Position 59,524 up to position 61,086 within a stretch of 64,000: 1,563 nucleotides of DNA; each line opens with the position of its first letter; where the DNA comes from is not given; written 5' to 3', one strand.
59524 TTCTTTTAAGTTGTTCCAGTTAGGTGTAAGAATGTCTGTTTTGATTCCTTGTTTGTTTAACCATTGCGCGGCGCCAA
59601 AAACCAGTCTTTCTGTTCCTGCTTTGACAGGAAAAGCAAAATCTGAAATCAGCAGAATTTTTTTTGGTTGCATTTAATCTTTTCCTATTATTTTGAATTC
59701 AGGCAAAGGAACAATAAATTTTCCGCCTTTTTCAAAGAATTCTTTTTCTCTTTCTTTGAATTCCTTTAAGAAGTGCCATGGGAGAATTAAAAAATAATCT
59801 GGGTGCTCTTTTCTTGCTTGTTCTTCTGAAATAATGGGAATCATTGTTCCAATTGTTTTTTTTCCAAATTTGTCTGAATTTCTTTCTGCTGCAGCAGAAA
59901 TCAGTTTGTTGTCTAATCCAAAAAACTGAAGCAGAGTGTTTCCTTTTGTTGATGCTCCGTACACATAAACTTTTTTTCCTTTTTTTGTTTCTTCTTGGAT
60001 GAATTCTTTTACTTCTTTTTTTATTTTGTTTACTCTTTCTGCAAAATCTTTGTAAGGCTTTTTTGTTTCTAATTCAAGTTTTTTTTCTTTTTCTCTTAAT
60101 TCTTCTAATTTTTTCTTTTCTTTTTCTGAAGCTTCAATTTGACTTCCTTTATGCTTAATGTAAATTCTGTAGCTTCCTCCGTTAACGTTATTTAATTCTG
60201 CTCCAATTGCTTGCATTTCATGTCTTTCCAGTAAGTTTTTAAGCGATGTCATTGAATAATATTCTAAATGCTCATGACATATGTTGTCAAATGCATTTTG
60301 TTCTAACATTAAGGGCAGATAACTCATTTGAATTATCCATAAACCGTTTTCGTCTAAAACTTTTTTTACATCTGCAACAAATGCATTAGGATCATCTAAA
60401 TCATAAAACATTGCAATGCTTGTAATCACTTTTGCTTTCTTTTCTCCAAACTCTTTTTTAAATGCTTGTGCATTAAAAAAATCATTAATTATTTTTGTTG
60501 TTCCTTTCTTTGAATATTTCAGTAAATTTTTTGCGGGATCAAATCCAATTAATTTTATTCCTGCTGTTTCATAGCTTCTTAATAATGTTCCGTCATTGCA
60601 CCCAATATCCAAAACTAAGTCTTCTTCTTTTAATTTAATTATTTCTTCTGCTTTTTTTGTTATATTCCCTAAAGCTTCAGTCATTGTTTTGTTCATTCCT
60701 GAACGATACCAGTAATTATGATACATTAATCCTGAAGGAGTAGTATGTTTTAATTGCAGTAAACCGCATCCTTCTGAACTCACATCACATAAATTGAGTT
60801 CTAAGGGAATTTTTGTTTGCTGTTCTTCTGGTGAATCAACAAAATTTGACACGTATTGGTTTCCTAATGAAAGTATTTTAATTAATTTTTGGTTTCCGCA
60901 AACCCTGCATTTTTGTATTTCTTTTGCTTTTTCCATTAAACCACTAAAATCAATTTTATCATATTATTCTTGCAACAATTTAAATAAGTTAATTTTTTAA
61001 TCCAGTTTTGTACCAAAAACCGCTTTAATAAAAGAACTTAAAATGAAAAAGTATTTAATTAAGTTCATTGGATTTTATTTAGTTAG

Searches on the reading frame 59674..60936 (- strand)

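Call 58: search_protein_families(library=pfam, proteins=[window:59674-60936:-], max_evalue=0.001)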
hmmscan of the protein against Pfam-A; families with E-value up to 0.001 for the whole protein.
window:59674-60936:- (420 aa): 8 families
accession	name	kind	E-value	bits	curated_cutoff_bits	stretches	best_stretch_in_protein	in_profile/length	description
PF08484.17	Methyltransf_14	-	6.3e-51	172.8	23.5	1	251-412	2-160/160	C-methyltransferase C-terminal domain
PF13489.12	Methyltransf_23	-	2.1e-17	63.8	27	1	99-239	19-157/164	Methyltransferase domain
PF08421.16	Methyltransf_13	-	1.5e-11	44.7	31.3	1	10-72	1-62/62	Putative zinc binding domain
PF08241.18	Methyltransf_11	-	4.9e-10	40.4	21.2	1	109-201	1-94/95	Methyltransferase domain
PF08242.18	Methyltransf_12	-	1.8e-08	35.4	30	1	109-199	1-97/98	Methyltransferase domain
PF13649.12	Methyltransf_25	-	4.8e-08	34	27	1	108-198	1-97/97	Methyltransferase domain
PF13847.12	Methyltransf_31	-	2.5e-06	27.7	27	1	104-230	3-130/145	Methyltransferase domain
PF02353.26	CMAS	-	0.00011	22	27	1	81-204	39-166/273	Mycolic acid cyclopropane synthetase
